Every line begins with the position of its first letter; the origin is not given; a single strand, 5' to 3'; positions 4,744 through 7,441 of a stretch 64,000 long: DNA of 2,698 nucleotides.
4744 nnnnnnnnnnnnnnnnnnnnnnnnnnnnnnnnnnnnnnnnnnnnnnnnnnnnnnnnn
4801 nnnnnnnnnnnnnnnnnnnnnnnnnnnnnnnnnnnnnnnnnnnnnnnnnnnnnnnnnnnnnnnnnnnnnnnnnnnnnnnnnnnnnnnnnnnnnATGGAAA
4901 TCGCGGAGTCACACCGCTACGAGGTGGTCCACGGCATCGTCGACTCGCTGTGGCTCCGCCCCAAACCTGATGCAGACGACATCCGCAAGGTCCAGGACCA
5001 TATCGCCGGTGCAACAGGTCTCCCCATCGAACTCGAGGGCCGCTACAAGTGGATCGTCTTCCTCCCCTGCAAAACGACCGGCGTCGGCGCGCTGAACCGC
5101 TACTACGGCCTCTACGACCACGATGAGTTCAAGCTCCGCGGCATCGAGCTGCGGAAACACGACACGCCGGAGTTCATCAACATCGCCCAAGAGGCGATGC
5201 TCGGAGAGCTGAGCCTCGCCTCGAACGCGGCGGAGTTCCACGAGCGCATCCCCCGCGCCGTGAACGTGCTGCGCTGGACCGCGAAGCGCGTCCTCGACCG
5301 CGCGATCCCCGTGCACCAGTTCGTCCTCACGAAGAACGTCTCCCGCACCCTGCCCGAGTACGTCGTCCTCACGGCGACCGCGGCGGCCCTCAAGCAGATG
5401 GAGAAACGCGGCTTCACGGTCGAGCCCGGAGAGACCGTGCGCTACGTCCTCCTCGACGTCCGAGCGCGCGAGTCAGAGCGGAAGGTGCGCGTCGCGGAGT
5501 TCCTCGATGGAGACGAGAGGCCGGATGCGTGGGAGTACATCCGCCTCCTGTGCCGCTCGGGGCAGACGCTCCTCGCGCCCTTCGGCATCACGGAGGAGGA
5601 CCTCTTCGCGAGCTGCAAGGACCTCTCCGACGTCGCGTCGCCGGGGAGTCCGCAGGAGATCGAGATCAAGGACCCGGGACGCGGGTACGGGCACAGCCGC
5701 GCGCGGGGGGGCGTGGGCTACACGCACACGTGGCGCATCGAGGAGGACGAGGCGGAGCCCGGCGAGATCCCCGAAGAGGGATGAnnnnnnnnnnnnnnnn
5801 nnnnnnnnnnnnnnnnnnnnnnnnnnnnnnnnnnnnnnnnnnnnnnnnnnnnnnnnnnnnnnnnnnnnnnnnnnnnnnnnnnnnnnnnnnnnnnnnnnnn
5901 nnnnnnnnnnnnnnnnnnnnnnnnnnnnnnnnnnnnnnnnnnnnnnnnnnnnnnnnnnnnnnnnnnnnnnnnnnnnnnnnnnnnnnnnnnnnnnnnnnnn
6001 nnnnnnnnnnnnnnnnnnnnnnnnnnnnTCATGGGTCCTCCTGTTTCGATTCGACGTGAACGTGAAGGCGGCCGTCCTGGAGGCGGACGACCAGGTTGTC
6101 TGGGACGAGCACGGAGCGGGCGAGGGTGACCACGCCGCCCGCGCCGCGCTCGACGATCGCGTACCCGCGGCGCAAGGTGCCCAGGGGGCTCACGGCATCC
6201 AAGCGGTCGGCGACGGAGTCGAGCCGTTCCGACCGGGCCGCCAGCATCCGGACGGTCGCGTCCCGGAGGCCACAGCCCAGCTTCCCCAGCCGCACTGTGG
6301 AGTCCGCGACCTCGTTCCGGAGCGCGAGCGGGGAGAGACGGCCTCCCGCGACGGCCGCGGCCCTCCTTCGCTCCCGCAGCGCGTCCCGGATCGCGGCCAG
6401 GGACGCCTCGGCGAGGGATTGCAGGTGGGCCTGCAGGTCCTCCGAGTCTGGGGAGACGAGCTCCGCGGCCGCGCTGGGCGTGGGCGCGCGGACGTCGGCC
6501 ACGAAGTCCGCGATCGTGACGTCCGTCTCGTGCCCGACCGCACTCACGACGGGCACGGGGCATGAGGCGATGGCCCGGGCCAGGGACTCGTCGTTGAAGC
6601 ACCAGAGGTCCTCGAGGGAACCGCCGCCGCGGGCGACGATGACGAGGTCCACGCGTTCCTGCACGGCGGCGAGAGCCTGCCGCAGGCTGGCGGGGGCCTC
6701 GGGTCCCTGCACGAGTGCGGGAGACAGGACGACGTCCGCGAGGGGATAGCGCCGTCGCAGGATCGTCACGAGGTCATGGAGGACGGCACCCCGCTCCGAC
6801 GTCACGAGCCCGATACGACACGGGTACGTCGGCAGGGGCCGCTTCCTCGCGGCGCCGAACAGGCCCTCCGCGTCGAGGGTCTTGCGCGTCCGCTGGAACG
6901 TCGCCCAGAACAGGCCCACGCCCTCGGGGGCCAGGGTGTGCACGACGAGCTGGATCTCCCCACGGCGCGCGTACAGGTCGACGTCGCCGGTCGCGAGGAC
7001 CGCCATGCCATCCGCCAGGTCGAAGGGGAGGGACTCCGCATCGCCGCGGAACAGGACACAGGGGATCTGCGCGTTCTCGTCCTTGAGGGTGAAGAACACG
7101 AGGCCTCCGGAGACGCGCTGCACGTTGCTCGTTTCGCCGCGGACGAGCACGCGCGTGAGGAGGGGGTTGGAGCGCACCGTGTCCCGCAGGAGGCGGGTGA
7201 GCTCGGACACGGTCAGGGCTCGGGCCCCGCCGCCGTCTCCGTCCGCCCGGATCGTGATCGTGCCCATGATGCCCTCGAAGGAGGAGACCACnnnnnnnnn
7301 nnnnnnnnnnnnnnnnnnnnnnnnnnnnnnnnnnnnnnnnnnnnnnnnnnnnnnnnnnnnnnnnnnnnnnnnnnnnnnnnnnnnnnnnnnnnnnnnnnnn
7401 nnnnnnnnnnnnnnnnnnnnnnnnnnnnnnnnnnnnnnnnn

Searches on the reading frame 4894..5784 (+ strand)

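Call 65: search_protein_families(library=pfam, proteins=[window:4894-5784:+], max_evalue=0.00001)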
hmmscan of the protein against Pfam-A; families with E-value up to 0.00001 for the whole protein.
window:4894-5784:+ (296 aa): 1 family
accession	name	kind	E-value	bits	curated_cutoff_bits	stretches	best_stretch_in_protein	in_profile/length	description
PF00136.26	DNA_pol_B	-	1.8e-07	30.8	23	1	69-202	282-425/453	DNA polymerase family B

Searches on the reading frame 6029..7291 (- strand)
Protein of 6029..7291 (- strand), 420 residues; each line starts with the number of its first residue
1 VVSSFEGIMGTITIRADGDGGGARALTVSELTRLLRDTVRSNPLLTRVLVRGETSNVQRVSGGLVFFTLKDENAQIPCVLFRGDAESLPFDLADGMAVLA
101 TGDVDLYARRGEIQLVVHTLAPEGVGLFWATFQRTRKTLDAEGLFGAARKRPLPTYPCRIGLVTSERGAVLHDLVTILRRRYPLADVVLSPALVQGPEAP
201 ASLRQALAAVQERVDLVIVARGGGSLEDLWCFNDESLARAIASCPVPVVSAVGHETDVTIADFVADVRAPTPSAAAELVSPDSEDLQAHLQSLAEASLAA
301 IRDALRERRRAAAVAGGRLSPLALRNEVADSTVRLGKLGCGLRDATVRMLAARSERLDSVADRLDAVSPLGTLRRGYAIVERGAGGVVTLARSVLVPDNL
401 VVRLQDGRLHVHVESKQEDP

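Call 65: search_protein_families(library=pfam, proteins=[window:6029-7291:-], max_evalue=0.00001)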
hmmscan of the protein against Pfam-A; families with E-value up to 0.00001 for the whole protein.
window:6029-7291:- (420 aa): 3 families
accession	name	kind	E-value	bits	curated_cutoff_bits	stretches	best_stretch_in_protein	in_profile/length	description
PF02601.20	Exonuc_VII_L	-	3e-85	286.9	35.9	2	144-319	1-178/315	Exonuclease VII, large subunit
PF13742.12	tRNA_anti_2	-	1.4e-24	86.6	27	1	26-119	1-93/95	OB-fold nucleic acid binding domain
PF01336.31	tRNA_anti-codon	-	1.4e-13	51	27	1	48-118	1-70/75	OB-fold nucleic acid binding domain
